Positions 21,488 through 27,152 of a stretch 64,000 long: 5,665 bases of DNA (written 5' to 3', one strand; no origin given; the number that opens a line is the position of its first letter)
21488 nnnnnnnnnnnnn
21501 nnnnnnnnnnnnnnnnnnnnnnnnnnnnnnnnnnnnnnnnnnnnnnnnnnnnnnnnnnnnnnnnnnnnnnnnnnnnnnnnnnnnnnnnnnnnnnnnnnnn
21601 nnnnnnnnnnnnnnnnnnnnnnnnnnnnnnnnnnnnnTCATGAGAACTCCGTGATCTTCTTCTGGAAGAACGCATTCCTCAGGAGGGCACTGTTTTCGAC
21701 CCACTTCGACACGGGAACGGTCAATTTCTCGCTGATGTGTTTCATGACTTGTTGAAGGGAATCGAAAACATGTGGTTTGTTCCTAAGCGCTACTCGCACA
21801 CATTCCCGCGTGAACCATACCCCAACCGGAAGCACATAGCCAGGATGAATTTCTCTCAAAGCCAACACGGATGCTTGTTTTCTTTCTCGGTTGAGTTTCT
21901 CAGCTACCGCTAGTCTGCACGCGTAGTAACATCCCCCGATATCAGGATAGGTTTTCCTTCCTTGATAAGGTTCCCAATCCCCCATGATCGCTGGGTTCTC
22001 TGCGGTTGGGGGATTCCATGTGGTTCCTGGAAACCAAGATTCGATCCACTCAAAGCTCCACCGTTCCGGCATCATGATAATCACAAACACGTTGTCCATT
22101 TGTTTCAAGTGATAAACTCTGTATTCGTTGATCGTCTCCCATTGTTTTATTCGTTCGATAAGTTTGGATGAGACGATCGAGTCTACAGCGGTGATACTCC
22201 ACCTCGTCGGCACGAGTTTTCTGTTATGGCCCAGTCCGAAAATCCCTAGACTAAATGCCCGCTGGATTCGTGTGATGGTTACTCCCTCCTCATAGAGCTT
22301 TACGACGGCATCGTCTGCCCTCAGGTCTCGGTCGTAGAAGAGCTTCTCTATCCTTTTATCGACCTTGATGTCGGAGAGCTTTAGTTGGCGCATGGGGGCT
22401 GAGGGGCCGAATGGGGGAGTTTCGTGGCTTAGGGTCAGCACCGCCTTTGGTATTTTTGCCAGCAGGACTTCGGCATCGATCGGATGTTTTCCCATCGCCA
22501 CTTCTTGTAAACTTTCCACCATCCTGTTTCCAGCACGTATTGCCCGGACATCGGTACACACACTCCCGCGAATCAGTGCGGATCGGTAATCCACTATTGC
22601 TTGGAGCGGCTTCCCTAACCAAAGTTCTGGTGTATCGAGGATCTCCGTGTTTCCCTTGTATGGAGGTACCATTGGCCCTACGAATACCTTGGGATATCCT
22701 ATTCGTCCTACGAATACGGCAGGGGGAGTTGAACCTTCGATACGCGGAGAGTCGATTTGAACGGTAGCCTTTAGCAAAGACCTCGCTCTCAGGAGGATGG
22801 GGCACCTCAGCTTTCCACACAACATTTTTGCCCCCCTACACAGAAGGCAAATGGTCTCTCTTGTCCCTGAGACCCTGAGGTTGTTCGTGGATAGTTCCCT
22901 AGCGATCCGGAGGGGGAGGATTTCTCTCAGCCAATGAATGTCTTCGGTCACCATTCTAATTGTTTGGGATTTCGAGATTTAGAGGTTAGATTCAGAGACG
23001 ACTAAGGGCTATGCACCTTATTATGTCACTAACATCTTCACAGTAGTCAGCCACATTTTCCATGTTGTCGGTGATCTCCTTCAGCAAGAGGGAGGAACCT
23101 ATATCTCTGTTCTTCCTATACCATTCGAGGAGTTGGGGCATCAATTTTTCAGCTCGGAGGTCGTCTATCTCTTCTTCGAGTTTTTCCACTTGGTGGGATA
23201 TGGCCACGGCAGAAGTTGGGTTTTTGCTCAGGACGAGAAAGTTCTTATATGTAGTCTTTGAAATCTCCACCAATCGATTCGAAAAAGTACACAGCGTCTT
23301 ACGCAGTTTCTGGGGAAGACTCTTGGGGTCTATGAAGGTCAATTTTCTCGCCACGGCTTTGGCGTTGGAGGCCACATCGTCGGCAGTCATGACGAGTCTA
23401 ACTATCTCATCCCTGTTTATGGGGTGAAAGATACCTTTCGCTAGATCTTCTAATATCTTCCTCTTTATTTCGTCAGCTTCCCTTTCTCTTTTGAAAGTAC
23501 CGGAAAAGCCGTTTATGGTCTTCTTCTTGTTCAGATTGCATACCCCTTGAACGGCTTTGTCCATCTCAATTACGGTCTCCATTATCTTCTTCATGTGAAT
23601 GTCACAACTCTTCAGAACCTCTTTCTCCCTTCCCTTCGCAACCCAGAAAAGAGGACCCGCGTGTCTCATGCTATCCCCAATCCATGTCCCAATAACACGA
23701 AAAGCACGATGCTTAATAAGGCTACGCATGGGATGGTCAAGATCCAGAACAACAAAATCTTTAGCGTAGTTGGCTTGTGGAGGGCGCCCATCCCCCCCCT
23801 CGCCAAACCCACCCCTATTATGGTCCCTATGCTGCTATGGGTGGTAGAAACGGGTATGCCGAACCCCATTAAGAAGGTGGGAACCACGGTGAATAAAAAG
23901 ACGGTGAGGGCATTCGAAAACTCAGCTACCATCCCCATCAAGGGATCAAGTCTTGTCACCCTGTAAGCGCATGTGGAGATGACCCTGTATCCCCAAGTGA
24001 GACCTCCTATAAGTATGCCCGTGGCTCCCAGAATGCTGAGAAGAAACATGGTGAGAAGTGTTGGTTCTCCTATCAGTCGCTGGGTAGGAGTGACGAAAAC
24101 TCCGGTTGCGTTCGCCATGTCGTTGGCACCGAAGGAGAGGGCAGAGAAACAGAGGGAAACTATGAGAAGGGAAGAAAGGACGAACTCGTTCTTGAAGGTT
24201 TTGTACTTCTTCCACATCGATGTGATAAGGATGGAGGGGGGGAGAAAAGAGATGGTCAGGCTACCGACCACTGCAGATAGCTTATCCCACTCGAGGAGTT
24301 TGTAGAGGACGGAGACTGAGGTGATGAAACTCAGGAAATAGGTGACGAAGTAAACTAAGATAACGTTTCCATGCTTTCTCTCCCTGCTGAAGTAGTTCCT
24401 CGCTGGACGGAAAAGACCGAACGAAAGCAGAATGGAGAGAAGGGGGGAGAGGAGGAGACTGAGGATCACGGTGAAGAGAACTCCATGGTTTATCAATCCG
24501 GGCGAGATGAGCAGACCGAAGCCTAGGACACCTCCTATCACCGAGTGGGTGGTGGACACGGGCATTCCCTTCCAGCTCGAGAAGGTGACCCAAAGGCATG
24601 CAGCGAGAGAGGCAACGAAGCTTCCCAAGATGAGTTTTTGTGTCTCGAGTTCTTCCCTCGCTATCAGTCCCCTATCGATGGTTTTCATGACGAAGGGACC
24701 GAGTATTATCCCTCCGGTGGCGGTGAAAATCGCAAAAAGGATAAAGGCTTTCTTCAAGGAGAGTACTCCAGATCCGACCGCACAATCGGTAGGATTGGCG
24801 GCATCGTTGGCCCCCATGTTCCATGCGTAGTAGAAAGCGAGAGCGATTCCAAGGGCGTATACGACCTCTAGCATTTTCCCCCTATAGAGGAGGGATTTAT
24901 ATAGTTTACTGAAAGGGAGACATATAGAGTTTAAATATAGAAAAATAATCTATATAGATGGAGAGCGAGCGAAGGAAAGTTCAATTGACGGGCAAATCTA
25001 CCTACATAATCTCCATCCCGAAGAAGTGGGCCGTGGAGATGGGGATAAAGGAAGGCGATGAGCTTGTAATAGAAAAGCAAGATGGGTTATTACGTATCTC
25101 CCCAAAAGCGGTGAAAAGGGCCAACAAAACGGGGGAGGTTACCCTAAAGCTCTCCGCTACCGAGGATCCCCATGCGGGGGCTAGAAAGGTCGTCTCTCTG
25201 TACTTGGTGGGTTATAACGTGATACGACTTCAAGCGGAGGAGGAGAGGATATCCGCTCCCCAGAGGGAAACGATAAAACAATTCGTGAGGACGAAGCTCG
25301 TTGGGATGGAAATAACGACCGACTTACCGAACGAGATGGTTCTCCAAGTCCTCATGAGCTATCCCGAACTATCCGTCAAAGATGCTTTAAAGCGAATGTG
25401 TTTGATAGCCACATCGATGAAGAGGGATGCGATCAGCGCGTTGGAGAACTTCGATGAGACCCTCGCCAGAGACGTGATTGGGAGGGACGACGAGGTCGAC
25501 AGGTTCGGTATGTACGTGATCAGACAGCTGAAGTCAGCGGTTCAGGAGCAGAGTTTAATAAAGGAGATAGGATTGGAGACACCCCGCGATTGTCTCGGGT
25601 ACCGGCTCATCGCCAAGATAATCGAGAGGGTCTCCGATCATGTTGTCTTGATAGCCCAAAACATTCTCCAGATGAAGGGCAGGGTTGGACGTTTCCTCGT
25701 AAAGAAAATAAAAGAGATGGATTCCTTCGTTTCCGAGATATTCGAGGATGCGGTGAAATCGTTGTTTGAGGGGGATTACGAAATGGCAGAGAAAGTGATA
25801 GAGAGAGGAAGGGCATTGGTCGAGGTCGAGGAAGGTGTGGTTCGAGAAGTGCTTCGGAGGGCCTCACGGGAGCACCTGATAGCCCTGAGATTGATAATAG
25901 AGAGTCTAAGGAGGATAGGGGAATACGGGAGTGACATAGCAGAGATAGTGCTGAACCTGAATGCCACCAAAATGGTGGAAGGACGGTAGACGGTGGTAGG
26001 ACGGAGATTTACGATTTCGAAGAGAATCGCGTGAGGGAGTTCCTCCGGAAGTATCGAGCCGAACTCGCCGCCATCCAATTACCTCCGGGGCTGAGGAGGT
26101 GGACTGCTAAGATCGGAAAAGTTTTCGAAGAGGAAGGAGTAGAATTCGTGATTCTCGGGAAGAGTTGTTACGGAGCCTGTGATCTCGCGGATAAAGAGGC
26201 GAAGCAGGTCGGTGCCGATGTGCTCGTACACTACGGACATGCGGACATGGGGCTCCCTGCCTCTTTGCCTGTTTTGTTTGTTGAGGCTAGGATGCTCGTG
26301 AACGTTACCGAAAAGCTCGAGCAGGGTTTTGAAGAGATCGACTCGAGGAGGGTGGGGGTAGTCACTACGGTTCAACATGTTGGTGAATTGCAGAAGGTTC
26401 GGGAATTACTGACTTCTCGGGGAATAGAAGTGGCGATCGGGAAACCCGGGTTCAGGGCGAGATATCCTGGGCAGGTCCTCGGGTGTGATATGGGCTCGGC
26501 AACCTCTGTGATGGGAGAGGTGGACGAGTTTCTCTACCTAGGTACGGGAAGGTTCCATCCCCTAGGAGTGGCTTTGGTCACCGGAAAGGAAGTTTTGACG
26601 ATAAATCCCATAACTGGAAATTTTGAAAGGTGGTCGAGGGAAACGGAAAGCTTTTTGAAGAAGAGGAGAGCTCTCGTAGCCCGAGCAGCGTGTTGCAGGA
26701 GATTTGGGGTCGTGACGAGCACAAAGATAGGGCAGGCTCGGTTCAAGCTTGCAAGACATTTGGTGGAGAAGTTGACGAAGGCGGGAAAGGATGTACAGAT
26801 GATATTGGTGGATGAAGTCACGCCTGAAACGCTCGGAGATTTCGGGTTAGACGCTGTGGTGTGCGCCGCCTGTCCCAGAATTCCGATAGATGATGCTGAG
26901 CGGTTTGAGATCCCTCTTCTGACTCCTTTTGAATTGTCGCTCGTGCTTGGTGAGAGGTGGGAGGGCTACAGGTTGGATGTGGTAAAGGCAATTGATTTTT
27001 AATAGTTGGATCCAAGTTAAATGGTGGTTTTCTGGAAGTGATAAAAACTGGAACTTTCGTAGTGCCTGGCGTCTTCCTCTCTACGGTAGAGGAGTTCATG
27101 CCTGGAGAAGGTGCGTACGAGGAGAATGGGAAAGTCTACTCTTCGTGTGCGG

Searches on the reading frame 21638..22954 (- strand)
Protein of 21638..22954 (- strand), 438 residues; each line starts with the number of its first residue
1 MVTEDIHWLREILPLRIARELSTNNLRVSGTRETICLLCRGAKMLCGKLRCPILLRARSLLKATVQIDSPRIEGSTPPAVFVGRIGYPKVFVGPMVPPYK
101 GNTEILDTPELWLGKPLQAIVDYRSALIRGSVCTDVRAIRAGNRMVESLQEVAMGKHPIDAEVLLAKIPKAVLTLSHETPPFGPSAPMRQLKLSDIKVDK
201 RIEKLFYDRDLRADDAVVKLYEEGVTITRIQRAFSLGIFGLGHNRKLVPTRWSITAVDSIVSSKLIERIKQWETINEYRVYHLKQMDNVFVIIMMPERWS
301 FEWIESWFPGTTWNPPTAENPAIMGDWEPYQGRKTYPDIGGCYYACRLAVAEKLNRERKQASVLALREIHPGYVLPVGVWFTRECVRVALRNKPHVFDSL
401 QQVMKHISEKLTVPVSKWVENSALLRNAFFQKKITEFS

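Call 29: search_protein_families(library=pfam, proteins=[window:21638-22954:-], max_evalue=0.00001)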
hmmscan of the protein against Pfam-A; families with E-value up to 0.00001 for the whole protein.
window:21638-22954:- (438 aa): 2 families
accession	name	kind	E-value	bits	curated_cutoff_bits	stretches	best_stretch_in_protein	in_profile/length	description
PF04894.17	Nre_N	-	9.1e-100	334.4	25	1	45-314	1-270/270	Archaeal Nre, N-terminal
PF04895.17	Nre_C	-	3.4e-39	133.6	27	1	328-437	1-110/110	Archaeal Nre, C-terminal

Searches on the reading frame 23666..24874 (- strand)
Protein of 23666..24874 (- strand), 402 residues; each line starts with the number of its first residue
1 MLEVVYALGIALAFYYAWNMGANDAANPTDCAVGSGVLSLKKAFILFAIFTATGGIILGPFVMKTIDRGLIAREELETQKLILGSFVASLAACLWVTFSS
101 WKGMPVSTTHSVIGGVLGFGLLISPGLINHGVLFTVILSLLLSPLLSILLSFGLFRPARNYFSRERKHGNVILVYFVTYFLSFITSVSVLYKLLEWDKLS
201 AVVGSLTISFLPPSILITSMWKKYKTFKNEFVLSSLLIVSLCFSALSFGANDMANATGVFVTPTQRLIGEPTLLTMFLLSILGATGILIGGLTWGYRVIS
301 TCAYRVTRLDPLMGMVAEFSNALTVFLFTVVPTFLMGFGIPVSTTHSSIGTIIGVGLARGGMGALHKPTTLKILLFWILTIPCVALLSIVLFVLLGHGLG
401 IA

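Call 29: search_protein_families(library=pfam, proteins=[window:23666-24874:-], max_evalue=0.00001)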
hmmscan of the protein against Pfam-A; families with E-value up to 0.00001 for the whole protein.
window:23666-24874:- (402 aa): 1 family
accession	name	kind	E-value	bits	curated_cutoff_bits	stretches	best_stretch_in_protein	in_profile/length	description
PF01384.25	PHO4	-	7.5e-73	245.9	33.7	1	20-388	1-350/350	Phosphate transporter family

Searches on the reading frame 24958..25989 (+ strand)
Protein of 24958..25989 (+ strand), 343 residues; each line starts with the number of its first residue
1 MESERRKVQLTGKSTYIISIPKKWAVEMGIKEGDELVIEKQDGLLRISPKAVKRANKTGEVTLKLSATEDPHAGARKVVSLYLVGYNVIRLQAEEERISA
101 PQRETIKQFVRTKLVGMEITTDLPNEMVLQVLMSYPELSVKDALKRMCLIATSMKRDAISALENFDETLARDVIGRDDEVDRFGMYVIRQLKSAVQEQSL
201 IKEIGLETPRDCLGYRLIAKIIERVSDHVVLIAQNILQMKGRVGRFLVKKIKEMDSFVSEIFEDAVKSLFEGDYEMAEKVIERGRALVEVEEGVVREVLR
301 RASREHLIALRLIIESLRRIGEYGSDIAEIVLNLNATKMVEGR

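Call 29: search_protein_families(library=pfam, proteins=[window:24958-25989:+], max_evalue=0.00001)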
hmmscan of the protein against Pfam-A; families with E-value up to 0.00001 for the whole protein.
window:24958-25989:+ (343 aa): 2 families
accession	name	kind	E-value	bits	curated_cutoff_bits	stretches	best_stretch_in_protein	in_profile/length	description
PF01895.24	PhoU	-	1.1e-26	93.4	23.5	2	144-235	1-88/89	PhoU domain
PF04014.23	MazE_antitoxin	-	2.9e-11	43.6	24.7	1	9-51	1-44/48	Antidote-toxin recognition MazE, bacterial antitoxin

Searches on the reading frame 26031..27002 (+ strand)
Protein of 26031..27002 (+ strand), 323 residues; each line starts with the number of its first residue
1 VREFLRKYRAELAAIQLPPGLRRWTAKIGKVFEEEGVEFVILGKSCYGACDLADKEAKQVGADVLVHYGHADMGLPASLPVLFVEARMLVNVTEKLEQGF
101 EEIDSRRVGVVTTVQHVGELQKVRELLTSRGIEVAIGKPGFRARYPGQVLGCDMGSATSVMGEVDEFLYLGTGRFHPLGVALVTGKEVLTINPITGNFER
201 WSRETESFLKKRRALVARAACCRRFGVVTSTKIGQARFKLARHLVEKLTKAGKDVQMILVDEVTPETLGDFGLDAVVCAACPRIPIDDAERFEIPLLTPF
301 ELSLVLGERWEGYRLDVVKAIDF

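Call 30: search_protein_families(library=pfam, proteins=[window:26031-27002:+], max_evalue=0.00001)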
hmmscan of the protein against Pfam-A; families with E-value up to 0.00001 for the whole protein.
window:26031-27002:+ (323 aa): 1 family
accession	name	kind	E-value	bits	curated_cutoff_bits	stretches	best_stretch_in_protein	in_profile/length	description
PF01866.22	Diphthamide_syn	-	2.8e-83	280.2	33.2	1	17-311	1-298/302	Putative diphthamide synthesis protein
